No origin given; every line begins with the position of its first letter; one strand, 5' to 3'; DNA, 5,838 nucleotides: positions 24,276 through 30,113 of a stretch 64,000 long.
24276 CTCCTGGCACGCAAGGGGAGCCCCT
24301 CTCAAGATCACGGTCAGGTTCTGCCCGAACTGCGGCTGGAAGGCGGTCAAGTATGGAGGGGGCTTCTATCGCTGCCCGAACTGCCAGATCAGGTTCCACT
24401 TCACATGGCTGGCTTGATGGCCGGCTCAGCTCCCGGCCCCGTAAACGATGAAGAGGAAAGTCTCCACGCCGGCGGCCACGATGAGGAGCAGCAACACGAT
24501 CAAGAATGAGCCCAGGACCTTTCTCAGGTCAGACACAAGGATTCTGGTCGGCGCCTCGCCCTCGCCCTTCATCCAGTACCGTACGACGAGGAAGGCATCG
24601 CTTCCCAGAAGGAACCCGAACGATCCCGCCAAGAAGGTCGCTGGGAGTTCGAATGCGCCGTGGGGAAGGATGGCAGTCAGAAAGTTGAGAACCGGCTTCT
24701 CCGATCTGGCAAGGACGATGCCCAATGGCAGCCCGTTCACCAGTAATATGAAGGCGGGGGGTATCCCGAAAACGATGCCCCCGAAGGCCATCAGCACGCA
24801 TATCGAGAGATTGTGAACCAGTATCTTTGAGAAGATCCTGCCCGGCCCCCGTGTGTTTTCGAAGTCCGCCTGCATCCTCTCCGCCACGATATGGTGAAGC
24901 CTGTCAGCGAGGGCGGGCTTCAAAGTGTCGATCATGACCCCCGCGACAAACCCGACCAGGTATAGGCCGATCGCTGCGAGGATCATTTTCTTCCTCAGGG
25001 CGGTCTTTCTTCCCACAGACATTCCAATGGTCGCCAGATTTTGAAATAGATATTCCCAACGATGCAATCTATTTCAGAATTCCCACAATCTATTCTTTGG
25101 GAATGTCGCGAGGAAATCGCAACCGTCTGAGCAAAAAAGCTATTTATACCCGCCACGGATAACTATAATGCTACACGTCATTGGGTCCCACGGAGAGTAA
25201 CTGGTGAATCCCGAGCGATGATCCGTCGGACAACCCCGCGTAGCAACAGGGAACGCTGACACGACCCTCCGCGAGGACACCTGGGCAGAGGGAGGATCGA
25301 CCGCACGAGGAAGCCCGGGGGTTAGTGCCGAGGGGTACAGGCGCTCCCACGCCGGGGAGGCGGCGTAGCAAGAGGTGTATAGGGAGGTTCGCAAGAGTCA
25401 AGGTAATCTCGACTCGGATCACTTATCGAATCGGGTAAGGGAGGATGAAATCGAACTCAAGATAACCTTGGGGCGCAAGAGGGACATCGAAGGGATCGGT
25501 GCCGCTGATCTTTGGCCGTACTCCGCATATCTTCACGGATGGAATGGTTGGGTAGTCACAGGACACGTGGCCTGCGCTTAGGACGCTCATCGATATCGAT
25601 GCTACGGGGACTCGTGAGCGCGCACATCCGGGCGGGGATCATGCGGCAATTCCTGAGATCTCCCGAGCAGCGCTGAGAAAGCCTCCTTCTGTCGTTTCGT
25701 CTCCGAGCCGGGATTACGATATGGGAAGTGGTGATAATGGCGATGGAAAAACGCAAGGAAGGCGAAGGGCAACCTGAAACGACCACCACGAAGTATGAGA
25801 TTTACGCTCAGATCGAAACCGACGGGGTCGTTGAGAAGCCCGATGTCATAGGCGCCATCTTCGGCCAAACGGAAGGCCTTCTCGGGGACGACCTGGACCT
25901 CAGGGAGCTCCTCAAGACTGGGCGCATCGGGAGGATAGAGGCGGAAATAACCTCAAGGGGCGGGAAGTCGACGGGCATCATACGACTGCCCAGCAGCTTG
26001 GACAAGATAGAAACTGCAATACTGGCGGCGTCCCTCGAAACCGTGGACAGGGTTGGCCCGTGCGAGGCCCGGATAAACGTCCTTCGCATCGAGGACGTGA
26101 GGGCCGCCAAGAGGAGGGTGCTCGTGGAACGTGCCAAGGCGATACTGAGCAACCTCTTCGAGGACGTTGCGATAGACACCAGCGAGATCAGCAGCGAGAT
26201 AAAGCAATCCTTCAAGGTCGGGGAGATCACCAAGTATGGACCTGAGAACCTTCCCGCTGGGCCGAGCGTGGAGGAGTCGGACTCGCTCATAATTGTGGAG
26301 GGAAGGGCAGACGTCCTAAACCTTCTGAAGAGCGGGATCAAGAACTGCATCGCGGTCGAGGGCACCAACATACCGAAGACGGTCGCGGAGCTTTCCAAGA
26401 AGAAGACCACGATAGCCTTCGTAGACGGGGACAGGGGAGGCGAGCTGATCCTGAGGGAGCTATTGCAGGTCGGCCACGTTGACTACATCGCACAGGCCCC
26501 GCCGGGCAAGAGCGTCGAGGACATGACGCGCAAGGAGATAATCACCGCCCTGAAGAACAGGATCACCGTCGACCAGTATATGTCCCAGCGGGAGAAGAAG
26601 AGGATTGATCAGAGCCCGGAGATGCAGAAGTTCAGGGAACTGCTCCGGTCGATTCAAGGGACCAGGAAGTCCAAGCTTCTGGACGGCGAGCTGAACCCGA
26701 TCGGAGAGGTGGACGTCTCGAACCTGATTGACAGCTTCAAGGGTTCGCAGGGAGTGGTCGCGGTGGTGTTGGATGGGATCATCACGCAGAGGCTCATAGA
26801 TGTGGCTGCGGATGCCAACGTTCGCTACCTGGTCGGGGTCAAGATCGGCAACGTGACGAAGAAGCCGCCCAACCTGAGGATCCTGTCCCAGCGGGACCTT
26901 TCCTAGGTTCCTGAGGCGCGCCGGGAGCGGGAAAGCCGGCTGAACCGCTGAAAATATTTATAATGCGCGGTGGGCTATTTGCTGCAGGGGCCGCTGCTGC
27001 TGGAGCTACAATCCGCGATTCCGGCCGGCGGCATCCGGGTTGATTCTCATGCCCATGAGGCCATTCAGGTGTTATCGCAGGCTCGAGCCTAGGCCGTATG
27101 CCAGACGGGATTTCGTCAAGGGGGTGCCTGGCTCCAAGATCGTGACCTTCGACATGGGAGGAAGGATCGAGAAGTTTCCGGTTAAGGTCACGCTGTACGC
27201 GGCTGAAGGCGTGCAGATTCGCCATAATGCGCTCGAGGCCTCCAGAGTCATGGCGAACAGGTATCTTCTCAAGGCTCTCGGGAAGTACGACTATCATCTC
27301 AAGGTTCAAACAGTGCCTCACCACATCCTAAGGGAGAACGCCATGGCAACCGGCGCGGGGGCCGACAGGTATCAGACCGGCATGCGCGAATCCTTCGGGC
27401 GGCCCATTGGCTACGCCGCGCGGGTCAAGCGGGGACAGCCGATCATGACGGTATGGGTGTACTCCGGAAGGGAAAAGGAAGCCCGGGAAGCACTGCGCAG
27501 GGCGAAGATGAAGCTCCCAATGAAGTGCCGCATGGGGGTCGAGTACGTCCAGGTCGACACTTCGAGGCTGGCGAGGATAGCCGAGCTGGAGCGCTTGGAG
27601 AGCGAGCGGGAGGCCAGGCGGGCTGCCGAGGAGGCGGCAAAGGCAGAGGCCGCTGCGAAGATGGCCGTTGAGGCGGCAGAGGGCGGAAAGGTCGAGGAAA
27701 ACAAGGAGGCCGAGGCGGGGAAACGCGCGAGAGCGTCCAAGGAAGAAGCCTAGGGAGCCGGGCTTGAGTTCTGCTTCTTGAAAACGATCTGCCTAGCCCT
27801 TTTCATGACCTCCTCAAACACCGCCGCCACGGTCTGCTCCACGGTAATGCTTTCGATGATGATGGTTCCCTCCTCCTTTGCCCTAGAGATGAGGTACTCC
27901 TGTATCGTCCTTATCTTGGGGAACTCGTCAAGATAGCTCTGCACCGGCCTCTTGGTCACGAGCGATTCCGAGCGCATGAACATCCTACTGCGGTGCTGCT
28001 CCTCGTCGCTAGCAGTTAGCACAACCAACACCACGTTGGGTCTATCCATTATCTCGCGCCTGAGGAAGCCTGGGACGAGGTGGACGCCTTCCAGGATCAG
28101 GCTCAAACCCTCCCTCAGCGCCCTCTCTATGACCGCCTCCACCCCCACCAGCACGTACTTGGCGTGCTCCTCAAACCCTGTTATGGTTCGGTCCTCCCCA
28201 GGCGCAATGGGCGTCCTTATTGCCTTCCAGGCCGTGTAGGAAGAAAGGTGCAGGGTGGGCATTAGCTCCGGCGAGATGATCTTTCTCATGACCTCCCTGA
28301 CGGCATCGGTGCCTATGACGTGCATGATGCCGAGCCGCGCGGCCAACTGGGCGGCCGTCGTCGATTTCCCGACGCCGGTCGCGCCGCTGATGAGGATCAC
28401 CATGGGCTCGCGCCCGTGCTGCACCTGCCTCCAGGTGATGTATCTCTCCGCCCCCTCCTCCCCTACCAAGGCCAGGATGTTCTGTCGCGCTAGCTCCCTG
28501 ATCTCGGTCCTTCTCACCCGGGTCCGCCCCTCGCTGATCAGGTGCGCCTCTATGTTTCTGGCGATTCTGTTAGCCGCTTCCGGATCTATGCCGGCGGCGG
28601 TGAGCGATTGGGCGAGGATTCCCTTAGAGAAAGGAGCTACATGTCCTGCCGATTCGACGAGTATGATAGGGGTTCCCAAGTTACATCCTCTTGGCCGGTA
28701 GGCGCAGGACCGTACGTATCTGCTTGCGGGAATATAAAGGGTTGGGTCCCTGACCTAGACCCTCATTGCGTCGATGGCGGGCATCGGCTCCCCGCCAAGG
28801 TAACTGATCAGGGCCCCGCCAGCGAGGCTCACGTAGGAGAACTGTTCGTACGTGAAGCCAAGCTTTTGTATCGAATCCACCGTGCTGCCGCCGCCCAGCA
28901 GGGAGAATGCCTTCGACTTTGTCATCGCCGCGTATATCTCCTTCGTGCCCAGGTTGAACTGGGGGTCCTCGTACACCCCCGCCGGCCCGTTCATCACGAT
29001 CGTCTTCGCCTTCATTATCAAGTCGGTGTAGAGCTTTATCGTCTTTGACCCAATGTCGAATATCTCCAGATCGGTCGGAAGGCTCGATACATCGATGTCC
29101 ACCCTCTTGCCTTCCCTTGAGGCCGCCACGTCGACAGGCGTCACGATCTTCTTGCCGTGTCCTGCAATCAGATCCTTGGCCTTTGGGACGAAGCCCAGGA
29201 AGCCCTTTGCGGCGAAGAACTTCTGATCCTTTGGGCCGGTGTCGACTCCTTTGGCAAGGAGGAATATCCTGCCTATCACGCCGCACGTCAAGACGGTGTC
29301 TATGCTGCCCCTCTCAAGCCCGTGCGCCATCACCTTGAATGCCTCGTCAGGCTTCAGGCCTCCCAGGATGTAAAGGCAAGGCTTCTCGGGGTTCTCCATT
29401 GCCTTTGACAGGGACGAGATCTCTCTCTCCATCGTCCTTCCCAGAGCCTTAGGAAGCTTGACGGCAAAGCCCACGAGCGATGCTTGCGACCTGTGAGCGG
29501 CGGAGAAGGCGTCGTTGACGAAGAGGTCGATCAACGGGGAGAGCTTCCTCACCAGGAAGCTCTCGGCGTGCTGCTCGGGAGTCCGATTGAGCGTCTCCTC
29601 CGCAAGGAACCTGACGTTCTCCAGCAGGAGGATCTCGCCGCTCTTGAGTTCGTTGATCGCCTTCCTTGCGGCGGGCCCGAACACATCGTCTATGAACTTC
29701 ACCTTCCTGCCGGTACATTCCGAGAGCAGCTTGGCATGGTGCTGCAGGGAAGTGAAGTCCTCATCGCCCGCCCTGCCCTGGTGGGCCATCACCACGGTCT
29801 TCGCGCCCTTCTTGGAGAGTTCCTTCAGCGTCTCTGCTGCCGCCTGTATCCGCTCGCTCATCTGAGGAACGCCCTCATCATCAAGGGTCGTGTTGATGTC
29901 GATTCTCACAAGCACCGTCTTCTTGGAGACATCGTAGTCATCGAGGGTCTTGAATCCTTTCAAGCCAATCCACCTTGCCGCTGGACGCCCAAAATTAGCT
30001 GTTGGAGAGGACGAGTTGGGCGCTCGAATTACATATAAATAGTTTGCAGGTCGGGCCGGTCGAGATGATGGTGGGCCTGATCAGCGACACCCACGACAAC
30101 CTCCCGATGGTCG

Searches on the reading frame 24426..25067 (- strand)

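Call 50: search_protein_families(library=pfam, proteins=[window:24426-25067:-], max_evalue=0.0001)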
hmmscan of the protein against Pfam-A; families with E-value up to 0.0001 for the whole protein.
window:24426-25067:- (213 aa): 1 family
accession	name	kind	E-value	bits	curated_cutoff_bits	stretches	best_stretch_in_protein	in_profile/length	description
PF01944.22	SpoIIM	-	4.7e-26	92.1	26.9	1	33-205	2-161/163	Stage II sporulation protein M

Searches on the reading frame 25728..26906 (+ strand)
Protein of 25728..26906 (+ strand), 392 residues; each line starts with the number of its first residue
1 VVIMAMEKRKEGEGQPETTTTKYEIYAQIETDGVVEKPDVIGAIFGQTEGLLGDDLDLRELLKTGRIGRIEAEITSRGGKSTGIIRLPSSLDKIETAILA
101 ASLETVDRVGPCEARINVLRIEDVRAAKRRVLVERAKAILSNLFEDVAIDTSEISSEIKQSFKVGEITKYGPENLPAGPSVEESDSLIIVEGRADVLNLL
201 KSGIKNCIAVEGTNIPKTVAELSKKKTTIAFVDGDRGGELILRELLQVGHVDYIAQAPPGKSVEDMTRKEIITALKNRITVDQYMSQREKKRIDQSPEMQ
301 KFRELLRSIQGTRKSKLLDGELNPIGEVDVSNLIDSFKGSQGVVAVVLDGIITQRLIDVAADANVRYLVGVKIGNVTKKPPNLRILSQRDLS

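Call 16: search_protein_families(library=pfam, proteins=[window:25728-26906:+], max_evalue=0.001)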
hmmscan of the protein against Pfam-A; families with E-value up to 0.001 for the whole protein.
window:25728-26906:+ (392 aa): 3 families
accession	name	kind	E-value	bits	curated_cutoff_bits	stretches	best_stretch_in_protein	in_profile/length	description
PF13662.12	Toprim_4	-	2.8e-11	43.9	25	1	186-247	2-72/85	Toprim domain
PF01751.28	Toprim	-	5.3e-08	33.4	23.1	1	187-256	2-86/96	Toprim domain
PF13155.12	Toprim_2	-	3.6e-06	27.7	22.1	1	188-260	1-81/88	Toprim-like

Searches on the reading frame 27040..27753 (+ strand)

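Call 50: search_protein_families(library=pfam, proteins=[window:27040-27753:+], max_evalue=0.0001)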
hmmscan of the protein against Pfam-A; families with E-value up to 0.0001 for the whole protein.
window:27040-27753:+ (237 aa): 1 family
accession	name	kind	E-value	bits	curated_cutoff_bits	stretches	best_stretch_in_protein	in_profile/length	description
PF00252.24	Ribosomal_L16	-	1.7e-31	109.3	27.9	1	19-165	5-131/132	Ribosomal protein L16p/L10e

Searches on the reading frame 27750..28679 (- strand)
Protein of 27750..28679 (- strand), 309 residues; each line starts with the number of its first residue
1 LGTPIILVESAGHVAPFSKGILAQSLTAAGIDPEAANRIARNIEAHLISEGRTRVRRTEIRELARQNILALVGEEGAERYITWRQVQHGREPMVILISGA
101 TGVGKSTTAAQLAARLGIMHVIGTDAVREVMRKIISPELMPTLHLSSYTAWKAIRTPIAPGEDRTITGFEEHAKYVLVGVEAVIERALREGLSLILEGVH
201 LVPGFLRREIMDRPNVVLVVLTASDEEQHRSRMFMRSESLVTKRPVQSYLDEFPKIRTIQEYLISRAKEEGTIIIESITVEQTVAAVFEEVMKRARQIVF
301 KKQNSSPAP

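Call 16: search_protein_families(library=pfam, proteins=[window:27750-28679:-], max_evalue=0.001)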
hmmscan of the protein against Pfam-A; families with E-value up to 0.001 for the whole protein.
window:27750-28679:- (309 aa): 9 families
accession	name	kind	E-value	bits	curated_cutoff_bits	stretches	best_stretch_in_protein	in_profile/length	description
PF13238.12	AAA_18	-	8.4e-10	39.6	29.4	1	95-242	1-117/128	AAA domain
PF03477.21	ATP-cone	-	8.5e-10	39.5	25.8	1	10-87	6-86/88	ATP cone domain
PF13671.12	AAA_33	-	2.5e-06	28.3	27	1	94-196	1-75/143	AAA domain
PF06414.18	Zeta_toxin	-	1e-05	25.5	22.3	1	87-135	11-62/199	Zeta toxin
PF13521.12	AAA_28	-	1.7e-05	25.6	27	1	95-133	2-38/164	AAA domain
PF13191.12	AAA_16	-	0.00012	23.1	32.6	1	84-146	17-85/167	AAA ATPase domain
PF13207.12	AAA_17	-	0.00023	21.9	27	0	99-133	2-36/136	AAA domain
PF20720.3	nSTAND3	-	0.00051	20.2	27.2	0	93-116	18-41/155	Novel STAND NTPase 3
PF13401.12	AAA_22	-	0.00088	20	27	0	92-160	5-56/130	AAA domain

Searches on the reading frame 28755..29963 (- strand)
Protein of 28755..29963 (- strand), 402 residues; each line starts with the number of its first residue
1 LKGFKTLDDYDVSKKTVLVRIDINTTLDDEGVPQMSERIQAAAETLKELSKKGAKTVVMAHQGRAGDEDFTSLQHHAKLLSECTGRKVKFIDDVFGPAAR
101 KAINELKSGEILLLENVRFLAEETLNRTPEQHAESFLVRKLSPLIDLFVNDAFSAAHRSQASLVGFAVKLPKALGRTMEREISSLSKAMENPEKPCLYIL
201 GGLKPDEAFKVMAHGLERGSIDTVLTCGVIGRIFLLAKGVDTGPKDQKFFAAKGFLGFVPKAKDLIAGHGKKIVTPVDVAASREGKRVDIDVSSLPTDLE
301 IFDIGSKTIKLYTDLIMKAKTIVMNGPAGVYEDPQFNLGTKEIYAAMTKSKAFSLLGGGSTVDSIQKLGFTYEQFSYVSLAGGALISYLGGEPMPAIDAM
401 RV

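Call 16: search_protein_families(library=pfam, proteins=[window:28755-29963:-], max_evalue=0.001)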
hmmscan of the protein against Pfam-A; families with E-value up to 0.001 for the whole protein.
window:28755-29963:- (402 aa): 1 family
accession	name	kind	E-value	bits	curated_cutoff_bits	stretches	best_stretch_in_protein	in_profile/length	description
PF00162.24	PGK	-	5.5e-113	378.2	27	1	7-392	1-379/379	Phosphoglycerate kinase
